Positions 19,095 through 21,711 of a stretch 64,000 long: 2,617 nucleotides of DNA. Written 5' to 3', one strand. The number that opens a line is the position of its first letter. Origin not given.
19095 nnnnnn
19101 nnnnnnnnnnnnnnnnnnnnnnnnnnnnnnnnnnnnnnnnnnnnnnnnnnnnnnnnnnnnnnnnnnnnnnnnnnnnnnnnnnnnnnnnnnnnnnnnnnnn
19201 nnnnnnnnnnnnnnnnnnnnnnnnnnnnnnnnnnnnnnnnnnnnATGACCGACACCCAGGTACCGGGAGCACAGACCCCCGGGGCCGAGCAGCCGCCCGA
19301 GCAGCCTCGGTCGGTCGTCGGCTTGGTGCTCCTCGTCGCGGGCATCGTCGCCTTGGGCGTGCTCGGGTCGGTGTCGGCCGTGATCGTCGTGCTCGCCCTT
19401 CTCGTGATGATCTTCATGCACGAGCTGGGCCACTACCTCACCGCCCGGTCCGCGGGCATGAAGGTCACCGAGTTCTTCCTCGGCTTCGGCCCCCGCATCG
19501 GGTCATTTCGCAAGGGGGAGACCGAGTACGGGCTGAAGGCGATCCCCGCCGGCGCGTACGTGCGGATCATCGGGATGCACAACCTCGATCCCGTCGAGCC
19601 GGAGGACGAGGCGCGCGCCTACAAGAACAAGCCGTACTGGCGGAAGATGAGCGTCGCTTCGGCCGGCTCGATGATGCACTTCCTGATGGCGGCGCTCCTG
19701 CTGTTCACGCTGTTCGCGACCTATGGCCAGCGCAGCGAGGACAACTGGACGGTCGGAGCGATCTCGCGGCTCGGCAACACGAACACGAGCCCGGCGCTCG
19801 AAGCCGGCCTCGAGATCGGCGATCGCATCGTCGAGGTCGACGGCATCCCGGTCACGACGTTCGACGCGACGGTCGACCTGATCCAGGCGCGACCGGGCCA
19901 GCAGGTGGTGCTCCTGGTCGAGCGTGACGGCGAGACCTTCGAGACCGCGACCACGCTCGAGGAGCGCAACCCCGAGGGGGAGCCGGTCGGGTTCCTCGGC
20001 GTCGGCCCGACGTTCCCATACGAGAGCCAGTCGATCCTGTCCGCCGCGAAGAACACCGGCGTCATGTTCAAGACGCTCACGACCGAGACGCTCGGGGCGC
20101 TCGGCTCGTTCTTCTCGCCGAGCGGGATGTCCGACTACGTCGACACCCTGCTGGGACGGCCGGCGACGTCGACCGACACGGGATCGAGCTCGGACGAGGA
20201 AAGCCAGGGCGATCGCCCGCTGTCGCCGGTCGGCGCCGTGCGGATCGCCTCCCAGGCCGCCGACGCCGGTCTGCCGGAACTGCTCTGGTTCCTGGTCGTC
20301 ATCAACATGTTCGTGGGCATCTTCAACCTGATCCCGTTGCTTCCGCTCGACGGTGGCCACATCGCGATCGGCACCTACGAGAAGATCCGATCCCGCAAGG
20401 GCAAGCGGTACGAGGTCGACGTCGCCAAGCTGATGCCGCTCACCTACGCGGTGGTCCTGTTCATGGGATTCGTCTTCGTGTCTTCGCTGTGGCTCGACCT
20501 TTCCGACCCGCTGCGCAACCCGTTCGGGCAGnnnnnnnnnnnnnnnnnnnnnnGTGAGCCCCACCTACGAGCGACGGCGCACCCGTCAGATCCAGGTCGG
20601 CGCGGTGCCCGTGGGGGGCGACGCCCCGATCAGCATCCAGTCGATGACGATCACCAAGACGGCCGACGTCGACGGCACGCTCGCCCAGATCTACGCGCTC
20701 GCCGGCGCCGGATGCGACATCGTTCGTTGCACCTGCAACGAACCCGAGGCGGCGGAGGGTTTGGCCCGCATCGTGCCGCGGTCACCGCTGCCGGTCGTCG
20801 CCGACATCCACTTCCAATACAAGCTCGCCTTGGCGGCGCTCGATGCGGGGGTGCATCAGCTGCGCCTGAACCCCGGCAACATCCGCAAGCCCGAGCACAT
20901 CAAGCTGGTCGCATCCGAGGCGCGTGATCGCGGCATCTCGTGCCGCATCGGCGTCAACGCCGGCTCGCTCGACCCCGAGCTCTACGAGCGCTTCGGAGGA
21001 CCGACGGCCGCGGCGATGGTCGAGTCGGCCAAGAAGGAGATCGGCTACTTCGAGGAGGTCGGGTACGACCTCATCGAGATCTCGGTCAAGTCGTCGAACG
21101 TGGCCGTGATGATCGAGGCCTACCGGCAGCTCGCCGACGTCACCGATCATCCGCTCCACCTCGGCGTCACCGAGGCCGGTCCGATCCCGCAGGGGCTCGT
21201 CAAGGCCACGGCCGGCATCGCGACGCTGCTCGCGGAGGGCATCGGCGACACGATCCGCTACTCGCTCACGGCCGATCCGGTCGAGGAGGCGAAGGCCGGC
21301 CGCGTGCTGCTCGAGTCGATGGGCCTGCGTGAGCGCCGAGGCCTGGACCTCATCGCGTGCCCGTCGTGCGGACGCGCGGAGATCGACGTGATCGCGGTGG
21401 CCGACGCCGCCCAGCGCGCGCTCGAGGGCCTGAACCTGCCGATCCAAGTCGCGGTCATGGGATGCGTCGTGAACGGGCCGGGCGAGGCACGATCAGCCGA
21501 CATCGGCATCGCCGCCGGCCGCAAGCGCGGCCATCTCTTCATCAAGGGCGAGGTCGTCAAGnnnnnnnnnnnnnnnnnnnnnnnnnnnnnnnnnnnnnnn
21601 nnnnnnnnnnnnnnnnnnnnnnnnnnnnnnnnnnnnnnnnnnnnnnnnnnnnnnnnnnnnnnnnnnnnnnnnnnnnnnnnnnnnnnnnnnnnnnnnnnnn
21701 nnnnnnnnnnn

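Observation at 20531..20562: rseP to ispG junction bridged by an 8-codon ORF with GTGA overlaps at both ends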

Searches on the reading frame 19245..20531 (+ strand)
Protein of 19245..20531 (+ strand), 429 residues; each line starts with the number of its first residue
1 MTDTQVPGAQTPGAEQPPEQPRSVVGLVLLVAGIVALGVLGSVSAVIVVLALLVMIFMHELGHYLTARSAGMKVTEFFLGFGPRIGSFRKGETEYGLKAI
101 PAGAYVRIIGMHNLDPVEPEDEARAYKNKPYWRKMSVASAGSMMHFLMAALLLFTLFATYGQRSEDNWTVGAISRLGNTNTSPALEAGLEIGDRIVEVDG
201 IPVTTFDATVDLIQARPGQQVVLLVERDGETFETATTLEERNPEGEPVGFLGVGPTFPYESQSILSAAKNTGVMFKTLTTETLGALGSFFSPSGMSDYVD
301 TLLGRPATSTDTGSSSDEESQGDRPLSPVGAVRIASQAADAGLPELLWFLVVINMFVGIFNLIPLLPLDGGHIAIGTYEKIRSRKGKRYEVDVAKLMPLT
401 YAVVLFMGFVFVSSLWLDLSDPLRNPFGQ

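Call 19: search_protein_families(library=pfam, proteins=[window:19245-20531:+])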
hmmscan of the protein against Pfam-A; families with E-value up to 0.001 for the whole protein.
window:19245-20531:+ (429 aa): 5 families
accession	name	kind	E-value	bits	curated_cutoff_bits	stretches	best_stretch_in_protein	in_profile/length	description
PF02163.28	Peptidase_M50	-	4.3e-47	160.7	27.2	1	49-394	3-210/221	Peptidase family M50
PF17820.7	PDZ_6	-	1.1e-12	48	27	1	182-227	9-54/54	PDZ domain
PF13180.12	PDZ_2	-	8.1e-08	32.9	27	1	180-237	21-79/80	PDZ domain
PF14685.13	PDZ_Tricorn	-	0.00086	19.7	25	0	178-229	27-80/88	Tricorn protease PDZ domain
PF00595.29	PDZ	-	0.00088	20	23.2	0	180-224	35-79/81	PDZ domain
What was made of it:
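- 19245..20534 (+): rseP (site-2 protease, Peptidase_M50 plus PDZ), 429 aa, stop TGA at 20532-34. Pfam Peptidase_M50 4e-47 and PDZ_6 1e-12 (call 19).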

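Call 29: find_homologous_proteins(query=window:19245-20531:+, max_evalue=1e-60)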
Query window:19245-20531:+ (429 aa): 4024 proteins with E <= 1e-60 among 8000 candidates; the best 120 are listed.
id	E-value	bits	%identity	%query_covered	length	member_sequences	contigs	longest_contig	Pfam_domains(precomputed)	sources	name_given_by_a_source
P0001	1.4e-273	925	96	100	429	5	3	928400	PF17820.8,PF13180.13,PF02163.29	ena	-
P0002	4.0e-251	851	95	94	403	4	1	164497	PF17820.8,PF13180.13,PF02163.29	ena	-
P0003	2.6e-230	782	82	100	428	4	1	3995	PF17820.8,PF13180.13,PF02163.29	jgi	jgi:membrane-associated protease RseP (regulator of RpoE activity)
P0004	3.2e-219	746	79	100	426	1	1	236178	PF17820.8,PF00595.30,PF13180.13,PF02163.29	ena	-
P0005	1.0e-213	728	77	100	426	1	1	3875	PF17820.8,PF13180.13,PF02163.29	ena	-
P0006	3.6e-212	723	80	100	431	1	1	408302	PF17820.8,PF02163.29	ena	-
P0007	3.1e-208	710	76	100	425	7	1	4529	PF17820.8,PF00595.30,PF13180.13,PF02163.29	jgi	jgi:membrane-associated protease RseP (regulator of RpoE activity)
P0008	6.4e-208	709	75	100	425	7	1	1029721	PF17820.8,PF13180.13,PF02163.29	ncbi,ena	-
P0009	5.3e-184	630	70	94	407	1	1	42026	PF17820.8,PF13180.13,PF02163.29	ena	-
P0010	7.1e-160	550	62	87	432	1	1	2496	PF17820.8,PF13180.13,PF02163.29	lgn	-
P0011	2.3e-159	549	57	99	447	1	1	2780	PF17820.8,PF00595.30,PF13180.13,PF02163.29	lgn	-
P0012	1.5e-157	543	63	93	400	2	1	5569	PF17820.8,PF00595.30,PF13180.13,PF02163.29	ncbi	-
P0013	2.6e-157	542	61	98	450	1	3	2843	PF17820.8,PF13180.13,PF02163.29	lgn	-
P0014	1.9e-150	519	59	91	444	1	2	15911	PF17820.8,PF00595.30,PF13180.13,PF02163.29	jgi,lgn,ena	-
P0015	4.7e-143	495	57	88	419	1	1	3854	PF17820.8,PF13180.13,PF02163.29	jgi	-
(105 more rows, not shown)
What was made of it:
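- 19245..20534 (+): Homologs carry the name RseP (call 29).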

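Call 30: find_encoding_contigs(protein=P0001, flank=2500, max_places=6)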
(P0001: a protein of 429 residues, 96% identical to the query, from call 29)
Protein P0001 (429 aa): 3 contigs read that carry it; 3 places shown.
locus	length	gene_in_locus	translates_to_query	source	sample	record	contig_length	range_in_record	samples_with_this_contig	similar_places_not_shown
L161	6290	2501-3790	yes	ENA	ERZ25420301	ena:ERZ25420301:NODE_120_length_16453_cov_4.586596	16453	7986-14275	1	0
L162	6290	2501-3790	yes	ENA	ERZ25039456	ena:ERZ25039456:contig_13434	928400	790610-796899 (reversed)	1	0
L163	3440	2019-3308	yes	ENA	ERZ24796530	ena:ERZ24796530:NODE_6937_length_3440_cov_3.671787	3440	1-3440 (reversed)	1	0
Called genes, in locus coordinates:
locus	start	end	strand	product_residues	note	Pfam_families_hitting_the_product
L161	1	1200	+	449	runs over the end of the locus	PF01148:CTP_transf_1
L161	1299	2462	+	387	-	PF02670:DXP_reductoisom, PF08436:DXP_redisom_C, PF13288:DXPR_C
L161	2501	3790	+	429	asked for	PF02163:Peptidase_M50, PF13180:PDZ_2, PF17820:PDZ_6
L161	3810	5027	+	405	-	PF04551:GcpE, PF26540:GcpE_C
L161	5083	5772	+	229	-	PF13649:Methyltransf_25, PF13847:Methyltransf_31 (weak), PF08241:Methyltransf_11, PF08242:Methyltransf_12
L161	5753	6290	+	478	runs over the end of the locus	PF00587:tRNA-synt_2b, PF03129:HGTP_anticodon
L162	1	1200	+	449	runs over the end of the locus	PF01148:CTP_transf_1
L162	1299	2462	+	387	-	PF02670:DXP_reductoisom, PF08436:DXP_redisom_C, PF13288:DXPR_C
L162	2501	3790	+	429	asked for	PF02163:Peptidase_M50, PF13180:PDZ_2, PF17820:PDZ_6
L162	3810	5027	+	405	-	PF04551:GcpE, PF26540:GcpE_C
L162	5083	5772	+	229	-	PF13649:Methyltransf_25, PF13847:Methyltransf_31 (weak), PF08241:Methyltransf_11, PF08242:Methyltransf_12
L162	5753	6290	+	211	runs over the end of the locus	PF00587:tRNA-synt_2b (weak)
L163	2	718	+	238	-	PF01148:CTP_transf_1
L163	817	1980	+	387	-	PF02670:DXP_reductoisom, PF08436:DXP_redisom_C, PF13288:DXPR_C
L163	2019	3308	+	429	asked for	PF02163:Peptidase_M50, PF13180:PDZ_2, PF17820:PDZ_6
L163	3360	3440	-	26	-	?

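Call 31: find_encoding_contigs(protein=P0002, flank=2500, max_places=4)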
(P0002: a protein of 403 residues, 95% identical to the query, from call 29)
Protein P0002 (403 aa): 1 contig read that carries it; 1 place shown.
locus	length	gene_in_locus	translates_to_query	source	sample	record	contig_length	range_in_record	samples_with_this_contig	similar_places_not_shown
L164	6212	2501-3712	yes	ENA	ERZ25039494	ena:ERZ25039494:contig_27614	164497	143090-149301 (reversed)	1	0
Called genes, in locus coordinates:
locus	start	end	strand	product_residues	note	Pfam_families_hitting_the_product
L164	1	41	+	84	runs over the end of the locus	-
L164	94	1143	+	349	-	PF01148:CTP_transf_1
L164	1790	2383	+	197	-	PF08436:DXP_redisom_C, PF13288:DXPR_C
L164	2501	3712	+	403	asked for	PF02163:Peptidase_M50, PF13180:PDZ_2, PF17820:PDZ_6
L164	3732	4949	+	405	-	PF04551:GcpE, PF26540:GcpE_C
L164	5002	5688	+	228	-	PF13649:Methyltransf_25, PF13847:Methyltransf_31 (weak), PF08241:Methyltransf_11, PF08242:Methyltransf_12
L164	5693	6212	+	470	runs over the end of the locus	PF00587:tRNA-synt_2b, PF03129:HGTP_anticodon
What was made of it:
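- The gene calls recorded for L161, L162 and L164 place the ispG start at the same position (calls 30, 31).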

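Call 32: find_encoding_contigs(protein=P0003, flank=2500, max_places=4)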
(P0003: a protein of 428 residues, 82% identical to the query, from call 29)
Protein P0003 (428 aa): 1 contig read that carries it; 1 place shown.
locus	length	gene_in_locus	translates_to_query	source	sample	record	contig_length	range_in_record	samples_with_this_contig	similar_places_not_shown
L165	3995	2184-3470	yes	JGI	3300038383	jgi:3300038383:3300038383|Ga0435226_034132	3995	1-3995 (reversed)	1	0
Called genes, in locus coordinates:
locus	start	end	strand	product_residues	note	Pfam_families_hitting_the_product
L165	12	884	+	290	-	PF01148:CTP_transf_1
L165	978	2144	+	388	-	PF02670:DXP_reductoisom, PF08436:DXP_redisom_C, PF13288:DXPR_C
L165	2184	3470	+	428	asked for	PF02163:Peptidase_M50, PF13180:PDZ_2, PF17820:PDZ_6, PF02163:Peptidase_M50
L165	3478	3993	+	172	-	?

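Call 33: find_encoding_contigs(protein=P0004, flank=2500, max_places=3)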
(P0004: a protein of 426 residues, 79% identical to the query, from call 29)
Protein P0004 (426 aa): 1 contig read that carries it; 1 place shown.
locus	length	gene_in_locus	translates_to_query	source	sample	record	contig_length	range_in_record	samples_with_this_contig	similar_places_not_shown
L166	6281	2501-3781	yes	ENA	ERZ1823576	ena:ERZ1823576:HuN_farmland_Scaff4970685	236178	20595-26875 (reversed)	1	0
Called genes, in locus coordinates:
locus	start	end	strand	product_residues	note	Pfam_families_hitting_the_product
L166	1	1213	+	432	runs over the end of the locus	PF01148:CTP_transf_1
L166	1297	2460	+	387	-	PF02670:DXP_reductoisom, PF08436:DXP_redisom_C, PF13288:DXPR_C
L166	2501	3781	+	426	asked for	PF02163:Peptidase_M50, PF00595:PDZ (weak), PF13180:PDZ_2, PF17820:PDZ_6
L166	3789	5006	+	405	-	PF04551:GcpE, PF26540:GcpE_C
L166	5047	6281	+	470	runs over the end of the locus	PF00587:tRNA-synt_2b, PF03129:HGTP_anticodon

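Call 34: find_encoding_contigs(protein=P0005, flank=2500, max_places=3)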
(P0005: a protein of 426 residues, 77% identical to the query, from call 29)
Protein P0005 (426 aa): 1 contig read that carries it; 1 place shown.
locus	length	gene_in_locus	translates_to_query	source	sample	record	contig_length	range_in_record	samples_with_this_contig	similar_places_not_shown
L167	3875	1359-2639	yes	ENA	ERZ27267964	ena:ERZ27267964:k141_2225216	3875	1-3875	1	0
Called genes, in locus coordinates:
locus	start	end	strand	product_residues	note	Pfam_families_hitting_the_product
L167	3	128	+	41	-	?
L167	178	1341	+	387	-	PF02670:DXP_reductoisom, PF08436:DXP_redisom_C, PF13288:DXPR_C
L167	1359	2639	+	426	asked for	PF02163:Peptidase_M50, PF13180:PDZ_2, PF17820:PDZ_6, PF02163:Peptidase_M50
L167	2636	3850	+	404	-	PF04551:GcpE, PF26540:GcpE_C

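Call 35: find_encoding_contigs(protein=P0006, flank=2500, max_places=3)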
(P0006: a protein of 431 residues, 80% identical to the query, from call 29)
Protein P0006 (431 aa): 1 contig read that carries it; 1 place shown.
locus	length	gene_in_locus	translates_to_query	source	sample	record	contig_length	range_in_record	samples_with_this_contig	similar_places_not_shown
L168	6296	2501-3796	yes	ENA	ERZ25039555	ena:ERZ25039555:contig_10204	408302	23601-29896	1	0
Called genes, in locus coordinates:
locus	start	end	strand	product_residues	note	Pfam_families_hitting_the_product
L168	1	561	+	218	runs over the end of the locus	-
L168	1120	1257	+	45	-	PF01148:CTP_transf_1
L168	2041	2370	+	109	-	PF13288:DXPR_C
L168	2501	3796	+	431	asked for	PF02163:Peptidase_M50, PF17820:PDZ_6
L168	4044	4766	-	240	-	-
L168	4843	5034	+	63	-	-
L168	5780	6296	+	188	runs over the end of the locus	-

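Call 36: find_encoding_contigs(protein=P0007, flank=2500, max_places=3)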
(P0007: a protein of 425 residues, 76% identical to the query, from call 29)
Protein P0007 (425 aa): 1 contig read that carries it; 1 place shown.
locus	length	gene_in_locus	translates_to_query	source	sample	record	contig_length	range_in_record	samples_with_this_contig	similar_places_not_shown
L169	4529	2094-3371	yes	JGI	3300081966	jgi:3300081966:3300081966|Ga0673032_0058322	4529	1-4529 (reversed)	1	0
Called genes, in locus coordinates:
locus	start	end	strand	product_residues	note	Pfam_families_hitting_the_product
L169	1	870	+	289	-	?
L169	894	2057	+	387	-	PF02670:DXP_reductoisom, PF08436:DXP_redisom_C, PF13288:DXPR_C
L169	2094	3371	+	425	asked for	PF02163:Peptidase_M50, PF00595:PDZ (weak), PF13180:PDZ_2, PF17820:PDZ_6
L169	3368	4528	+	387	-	?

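Call 37: find_encoding_contigs(protein=P0008, flank=2500, max_places=3)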
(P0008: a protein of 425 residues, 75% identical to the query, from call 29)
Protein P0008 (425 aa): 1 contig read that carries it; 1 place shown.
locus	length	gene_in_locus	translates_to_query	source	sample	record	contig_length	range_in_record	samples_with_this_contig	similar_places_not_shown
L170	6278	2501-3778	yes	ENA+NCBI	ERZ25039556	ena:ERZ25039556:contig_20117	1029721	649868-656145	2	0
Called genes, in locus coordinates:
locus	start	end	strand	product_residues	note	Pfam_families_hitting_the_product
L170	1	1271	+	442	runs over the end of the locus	PF01148:CTP_transf_1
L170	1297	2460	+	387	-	PF02670:DXP_reductoisom, PF08436:DXP_redisom_C, PF13288:DXPR_C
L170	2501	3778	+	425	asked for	PF02163:Peptidase_M50, PF13180:PDZ_2, PF17820:PDZ_6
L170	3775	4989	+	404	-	PF04551:GcpE, PF26540:GcpE_C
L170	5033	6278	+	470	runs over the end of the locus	PF00587:tRNA-synt_2b, PF03129:HGTP_anticodon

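Call 38: find_encoding_contigs(protein=P0009, flank=2500, max_places=3)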
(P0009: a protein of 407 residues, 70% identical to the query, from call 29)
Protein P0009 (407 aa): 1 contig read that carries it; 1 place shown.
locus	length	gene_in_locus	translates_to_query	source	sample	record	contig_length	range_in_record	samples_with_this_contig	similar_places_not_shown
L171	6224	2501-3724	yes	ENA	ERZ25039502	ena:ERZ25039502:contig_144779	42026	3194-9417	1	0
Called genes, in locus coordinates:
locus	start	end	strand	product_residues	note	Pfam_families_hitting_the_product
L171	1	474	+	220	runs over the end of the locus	-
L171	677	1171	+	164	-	PF01148:CTP_transf_1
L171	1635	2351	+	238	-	PF08436:DXP_redisom_C, PF13288:DXPR_C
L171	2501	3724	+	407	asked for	PF02163:Peptidase_M50, PF13180:PDZ_2, PF17820:PDZ_6, PF02163:Peptidase_M50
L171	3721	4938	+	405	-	PF04551:GcpE, PF26540:GcpE_C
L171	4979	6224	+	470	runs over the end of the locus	PF00587:tRNA-synt_2b, PF03129:HGTP_anticodon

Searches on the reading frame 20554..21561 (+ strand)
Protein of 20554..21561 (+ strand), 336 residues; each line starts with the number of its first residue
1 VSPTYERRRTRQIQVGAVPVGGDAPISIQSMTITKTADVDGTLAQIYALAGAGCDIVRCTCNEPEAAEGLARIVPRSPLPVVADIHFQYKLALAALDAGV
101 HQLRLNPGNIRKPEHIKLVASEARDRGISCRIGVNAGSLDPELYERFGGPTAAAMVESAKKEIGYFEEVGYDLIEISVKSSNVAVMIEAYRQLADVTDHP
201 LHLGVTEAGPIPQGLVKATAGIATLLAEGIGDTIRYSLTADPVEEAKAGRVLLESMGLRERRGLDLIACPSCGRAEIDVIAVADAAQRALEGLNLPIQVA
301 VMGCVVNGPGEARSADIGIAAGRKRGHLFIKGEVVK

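Call 10: find_related_loci(query=window:20554-21561:+, collection=genome_contigs, flank=3000)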
Query seq(336 aa) (336 aa) in genome_contigs; peptide patterns used: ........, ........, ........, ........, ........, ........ (x = any residue, [..] = any of these).
600 stretches matched a pattern (row limit reached: there are more); 562 encode a relative of the query (tblastn E <= 1e-3); the best 80 are kept; 80 distinct loci.
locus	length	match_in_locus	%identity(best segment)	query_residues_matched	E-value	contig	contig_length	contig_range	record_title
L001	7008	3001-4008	99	1-336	0e+0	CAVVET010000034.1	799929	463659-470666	MAG: uncultured Acidimicrobiales bacterium isolate MFD02242.bin.2.229 genome assembly, contig: contig_7809, whole genome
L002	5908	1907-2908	80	3-336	2e-180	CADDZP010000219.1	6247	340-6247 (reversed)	Actinobacteria bacterium isolate 24 genome assembly, contig: NODE_9857_length_6247_cov_5.800327, whole genome shotgun se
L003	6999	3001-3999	80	5-336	2e-176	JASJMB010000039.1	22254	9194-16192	MAG: Acidimicrobiales bacterium isolate ChBW.bin.99 ChBW_k141_257255, whole genome shotgun sequence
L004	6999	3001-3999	80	5-336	2e-176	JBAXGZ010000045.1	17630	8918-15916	MAG: Actinomycetes bacterium isolate ELA310 MAG310_45, whole genome shotgun sequence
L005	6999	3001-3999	80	5-336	5e-176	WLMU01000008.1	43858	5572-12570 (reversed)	MAG: Actinomycetota bacterium isolate UFOp-RH-20apr16-428 RH-20apr16-428-c8, whole genome shotgun sequence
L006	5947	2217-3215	80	5-336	8e-178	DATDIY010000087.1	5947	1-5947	MAG TPA_asm: Acidimicrobiales bacterium isolate SMAG_U316 k141_2020025, whole genome shotgun sequence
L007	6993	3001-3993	79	5-335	3e-175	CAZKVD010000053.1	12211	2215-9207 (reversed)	MAG TPA_asm: uncultured Bifidobacterium sp. isolate SRP278252_co3_59 genome assembly, contig: NODE_9944_length_12211_cov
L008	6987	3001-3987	79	7-335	7e-175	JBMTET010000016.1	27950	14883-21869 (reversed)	MAG: Ilumatobacteraceae bacterium isolate LKB_V2_S15_100percent_par_LKB_V2_S15_metabat.129 NODE_886_length_27950_cov_7.2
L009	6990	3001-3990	80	7-336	6e-175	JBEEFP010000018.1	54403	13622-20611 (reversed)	MAG: Actinomycetota bacterium isolate BP_99 scaffold_2607420, whole genome shotgun sequence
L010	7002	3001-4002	77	2-335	5e-174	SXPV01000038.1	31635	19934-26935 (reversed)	MAG: Actinomycetota bacterium isolate F1-140-MAGs011 F1-140__c101880, whole genome shotgun sequence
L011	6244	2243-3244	79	3-336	2e-174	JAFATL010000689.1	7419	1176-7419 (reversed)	MAG: Actinomycetota bacterium isolate CP_BM_ER_R9_11 BM_ER_R9_k147_1096633, whole genome shotgun sequence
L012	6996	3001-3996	77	4-335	1e-173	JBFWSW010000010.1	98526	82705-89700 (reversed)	MAG: Ilumatobacteraceae bacterium isolate CA_2019_TPBF_32 NODE_1892_length_98526_cov_10.895842_TPBF, whole genome shotgu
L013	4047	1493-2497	76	1-335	4e-180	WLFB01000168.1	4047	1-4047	MAG: Actinomycetota bacterium isolate UFOp-RE-20APR16-35 RE-20APR16-35-c168, whole genome shotgun sequence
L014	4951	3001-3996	78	5-335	5e-175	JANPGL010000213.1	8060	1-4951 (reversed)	MAG: Actinomycetes bacterium isolate VAR_69_metabat_350 VAR_69_k141_1503454, whole genome shotgun sequence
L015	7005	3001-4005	77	1-335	3e-173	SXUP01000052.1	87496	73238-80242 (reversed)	MAG: Actinomycetota bacterium isolate F1-140-MAGs151 F1-140__c435534, whole genome shotgun sequence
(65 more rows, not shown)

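Call 16: find_related_loci(query=window:20554-21561:+, collection=metagenome_contigs, flank=2000)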
Query seq(336 aa) (336 aa) in metagenome_contigs; peptide patterns used: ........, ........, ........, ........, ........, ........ (x = any residue, [..] = any of these).
600 stretches matched a pattern (row limit reached: there are more); 548 encode a relative of the query (tblastn E <= 1e-3); the best 80 are kept; 80 distinct loci.
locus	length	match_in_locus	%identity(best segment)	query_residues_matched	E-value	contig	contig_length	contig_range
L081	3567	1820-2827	98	1-336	0e+0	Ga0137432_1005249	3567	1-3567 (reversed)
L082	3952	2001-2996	91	5-336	0e+0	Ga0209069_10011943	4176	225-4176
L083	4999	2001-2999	86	4-336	0e+0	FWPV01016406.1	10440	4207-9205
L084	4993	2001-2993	79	6-336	9e-178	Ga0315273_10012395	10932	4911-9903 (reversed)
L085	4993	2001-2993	79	5-335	3e-177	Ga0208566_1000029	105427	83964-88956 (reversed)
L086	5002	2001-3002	78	2-335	1e-176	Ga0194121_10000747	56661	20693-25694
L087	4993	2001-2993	79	5-335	4e-176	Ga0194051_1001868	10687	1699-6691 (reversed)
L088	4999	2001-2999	81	5-336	4e-176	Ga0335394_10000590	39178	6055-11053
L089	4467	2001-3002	79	2-335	2e-178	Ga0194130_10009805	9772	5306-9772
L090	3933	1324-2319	78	4-335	0e+0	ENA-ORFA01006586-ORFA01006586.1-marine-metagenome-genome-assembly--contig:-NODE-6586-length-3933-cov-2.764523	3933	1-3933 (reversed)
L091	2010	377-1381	77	1-335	0e+0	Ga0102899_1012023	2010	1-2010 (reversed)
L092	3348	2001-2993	78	5-335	0e+0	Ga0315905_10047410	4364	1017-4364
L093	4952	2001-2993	78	5-335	6e-177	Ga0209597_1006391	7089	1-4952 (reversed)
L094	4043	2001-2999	80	5-336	1e-178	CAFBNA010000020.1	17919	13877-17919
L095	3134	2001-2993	78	5-335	1e-180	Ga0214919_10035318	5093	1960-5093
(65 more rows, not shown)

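Call 19: search_protein_families(library=pfam, proteins=[window:20554-21561:+])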
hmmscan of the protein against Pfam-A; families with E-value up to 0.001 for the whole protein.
window:20554-21561:+ (336 aa): 1 family
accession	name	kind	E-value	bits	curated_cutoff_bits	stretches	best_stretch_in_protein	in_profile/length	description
PF04551.19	GcpE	-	4.3e-129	430.9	32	1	10-336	1-326/343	GcpE protein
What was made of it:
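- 20554..21772 (+): ispG (GcpE, HMBPP synthase). The GTG start is homologous across the clade. In the window the reading frame is broken by one extra base at about 21558-21563, and the true C-terminus ends at TAA 21770-72. Pfam GcpE 4e-129 (call 19).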
